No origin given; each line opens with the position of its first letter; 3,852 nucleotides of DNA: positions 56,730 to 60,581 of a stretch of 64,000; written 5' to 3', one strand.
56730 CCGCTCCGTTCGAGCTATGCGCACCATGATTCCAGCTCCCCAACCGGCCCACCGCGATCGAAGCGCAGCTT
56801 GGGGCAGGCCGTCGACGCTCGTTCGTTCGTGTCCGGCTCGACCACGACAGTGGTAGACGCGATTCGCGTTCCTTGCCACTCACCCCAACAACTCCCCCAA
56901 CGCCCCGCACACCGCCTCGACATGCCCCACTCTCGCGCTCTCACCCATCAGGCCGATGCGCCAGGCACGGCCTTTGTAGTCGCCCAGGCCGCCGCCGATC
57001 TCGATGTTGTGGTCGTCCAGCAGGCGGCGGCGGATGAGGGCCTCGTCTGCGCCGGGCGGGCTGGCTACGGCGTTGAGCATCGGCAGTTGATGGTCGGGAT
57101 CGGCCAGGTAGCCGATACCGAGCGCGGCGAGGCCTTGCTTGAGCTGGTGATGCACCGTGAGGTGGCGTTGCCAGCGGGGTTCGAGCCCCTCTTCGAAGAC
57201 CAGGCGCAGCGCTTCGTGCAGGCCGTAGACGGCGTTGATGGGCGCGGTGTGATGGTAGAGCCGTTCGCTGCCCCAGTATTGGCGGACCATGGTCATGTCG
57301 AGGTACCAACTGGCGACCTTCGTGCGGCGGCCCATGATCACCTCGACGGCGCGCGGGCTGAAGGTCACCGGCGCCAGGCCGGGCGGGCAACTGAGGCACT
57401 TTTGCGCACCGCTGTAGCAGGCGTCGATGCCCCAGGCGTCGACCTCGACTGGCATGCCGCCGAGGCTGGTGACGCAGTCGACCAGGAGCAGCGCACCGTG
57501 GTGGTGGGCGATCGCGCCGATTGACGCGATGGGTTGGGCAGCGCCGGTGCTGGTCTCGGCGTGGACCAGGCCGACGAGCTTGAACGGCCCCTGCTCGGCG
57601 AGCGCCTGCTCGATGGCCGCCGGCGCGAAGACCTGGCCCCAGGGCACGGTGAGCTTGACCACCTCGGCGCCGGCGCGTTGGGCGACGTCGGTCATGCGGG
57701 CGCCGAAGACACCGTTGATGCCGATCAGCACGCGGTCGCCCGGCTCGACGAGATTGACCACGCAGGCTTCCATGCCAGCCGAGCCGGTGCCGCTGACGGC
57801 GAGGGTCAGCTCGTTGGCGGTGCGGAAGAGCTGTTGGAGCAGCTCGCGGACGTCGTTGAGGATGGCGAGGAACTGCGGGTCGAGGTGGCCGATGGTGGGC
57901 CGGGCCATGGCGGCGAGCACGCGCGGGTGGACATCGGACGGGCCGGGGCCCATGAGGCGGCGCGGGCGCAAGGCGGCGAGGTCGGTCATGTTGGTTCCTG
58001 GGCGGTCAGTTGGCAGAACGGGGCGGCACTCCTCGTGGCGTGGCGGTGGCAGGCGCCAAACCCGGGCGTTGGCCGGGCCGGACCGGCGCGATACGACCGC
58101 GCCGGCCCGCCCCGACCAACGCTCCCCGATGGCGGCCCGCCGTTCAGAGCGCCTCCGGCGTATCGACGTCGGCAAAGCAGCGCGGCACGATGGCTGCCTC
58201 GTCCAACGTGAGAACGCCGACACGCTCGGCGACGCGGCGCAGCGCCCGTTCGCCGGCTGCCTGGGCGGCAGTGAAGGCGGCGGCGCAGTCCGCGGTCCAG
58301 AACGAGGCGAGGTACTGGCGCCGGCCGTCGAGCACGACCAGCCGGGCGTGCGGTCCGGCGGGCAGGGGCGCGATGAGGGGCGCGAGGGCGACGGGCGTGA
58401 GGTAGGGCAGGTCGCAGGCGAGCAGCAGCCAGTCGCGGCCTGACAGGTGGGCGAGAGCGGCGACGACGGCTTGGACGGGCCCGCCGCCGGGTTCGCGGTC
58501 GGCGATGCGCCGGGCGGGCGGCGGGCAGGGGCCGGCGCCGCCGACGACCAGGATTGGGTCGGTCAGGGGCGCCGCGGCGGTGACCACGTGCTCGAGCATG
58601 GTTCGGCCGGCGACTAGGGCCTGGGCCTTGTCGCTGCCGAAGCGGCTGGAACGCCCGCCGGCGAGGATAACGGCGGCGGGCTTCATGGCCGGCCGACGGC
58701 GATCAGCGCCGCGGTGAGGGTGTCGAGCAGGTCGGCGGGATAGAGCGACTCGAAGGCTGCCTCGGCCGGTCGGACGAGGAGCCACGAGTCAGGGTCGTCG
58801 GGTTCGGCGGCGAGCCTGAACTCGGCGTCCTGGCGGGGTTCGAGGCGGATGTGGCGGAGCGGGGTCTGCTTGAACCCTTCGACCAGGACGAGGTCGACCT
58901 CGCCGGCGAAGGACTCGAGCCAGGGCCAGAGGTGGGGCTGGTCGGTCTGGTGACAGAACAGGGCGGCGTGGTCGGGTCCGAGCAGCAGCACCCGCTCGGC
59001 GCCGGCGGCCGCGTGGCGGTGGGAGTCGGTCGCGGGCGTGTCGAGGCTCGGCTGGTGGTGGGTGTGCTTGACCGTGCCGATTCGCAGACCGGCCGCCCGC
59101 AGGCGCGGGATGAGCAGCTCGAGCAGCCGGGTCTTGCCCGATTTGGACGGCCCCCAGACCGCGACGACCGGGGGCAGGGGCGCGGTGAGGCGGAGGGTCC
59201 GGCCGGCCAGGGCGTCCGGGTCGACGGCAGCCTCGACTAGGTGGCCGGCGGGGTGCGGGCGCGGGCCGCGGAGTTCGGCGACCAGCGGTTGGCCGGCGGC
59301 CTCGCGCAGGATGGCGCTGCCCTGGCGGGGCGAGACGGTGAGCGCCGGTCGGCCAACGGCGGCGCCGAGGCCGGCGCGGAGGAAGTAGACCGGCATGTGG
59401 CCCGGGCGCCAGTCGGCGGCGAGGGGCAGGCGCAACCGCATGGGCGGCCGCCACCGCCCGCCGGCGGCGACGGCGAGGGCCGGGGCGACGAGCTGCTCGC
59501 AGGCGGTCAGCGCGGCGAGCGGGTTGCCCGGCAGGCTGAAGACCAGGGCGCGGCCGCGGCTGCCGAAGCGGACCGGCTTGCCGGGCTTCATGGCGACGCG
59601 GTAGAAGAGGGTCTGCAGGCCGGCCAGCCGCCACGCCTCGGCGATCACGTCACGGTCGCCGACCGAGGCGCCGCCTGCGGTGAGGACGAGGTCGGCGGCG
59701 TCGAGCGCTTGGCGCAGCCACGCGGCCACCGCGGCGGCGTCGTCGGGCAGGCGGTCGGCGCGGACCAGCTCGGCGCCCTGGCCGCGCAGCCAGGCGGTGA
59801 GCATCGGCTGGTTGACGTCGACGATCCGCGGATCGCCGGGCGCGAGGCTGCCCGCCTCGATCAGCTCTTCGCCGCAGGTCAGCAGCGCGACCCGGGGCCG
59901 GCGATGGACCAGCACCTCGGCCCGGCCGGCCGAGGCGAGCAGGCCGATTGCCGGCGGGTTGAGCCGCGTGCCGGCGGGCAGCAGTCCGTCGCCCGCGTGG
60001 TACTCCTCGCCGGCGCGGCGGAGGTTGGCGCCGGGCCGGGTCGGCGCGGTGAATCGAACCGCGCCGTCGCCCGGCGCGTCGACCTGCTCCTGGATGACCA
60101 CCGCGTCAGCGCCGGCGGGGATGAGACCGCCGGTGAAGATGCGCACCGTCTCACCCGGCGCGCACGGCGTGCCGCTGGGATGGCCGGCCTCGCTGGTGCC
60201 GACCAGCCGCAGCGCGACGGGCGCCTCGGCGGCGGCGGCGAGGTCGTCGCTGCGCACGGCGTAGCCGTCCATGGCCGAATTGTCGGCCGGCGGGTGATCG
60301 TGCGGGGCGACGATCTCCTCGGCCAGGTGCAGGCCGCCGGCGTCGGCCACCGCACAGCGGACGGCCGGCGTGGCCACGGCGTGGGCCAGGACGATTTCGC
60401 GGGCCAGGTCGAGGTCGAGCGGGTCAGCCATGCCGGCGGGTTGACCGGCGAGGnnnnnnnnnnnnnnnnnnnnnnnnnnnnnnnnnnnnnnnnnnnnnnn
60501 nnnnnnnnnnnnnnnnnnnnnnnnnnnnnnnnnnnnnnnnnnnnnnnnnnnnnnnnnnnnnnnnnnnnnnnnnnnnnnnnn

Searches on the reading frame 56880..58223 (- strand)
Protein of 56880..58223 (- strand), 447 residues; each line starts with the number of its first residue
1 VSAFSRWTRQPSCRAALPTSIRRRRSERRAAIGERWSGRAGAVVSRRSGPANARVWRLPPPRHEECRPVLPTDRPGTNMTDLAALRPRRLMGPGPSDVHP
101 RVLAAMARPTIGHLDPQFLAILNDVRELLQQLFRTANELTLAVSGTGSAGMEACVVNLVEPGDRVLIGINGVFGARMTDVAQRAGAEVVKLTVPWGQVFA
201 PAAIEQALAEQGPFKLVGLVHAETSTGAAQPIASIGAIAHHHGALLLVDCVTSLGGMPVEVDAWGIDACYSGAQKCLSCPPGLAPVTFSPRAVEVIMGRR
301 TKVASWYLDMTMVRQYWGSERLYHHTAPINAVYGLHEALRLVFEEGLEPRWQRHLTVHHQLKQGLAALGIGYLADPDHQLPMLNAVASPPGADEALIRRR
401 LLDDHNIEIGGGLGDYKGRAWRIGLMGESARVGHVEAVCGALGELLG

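Call 16: search_protein_families(library=pfam, proteins=[window:56880-58223:-], max_evalue=0.001)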
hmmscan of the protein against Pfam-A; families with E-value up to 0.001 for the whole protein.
window:56880-58223:- (447 aa): 1 family
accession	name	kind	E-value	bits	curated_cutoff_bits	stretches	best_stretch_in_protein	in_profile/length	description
PF00266.25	Aminotran_5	-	6.8e-34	117.9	21.5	1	108-412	32-338/371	Aminotransferase class-V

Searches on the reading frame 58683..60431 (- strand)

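Call 16: search_protein_families(library=pfam, proteins=[window:58683-60431:-], max_evalue=0.001)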
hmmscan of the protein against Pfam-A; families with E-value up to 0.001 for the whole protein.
window:58683-60431:- (582 aa): 3 families
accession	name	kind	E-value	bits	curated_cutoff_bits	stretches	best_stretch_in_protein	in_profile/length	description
PF03453.22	MoeA_N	-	7.8e-43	146.4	30.8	1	7-169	3-160/160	MoeA N-terminal region (domain I and II)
PF03205.20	MobB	-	1.2e-30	106.6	26.6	1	422-530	1-109/133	Molybdopterin guanine dinucleotide synthesis protein B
PF00994.29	MoCF_biosynth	-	9.5e-28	97.1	26.6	1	183-320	2-143/144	Probable molybdopterin binding domain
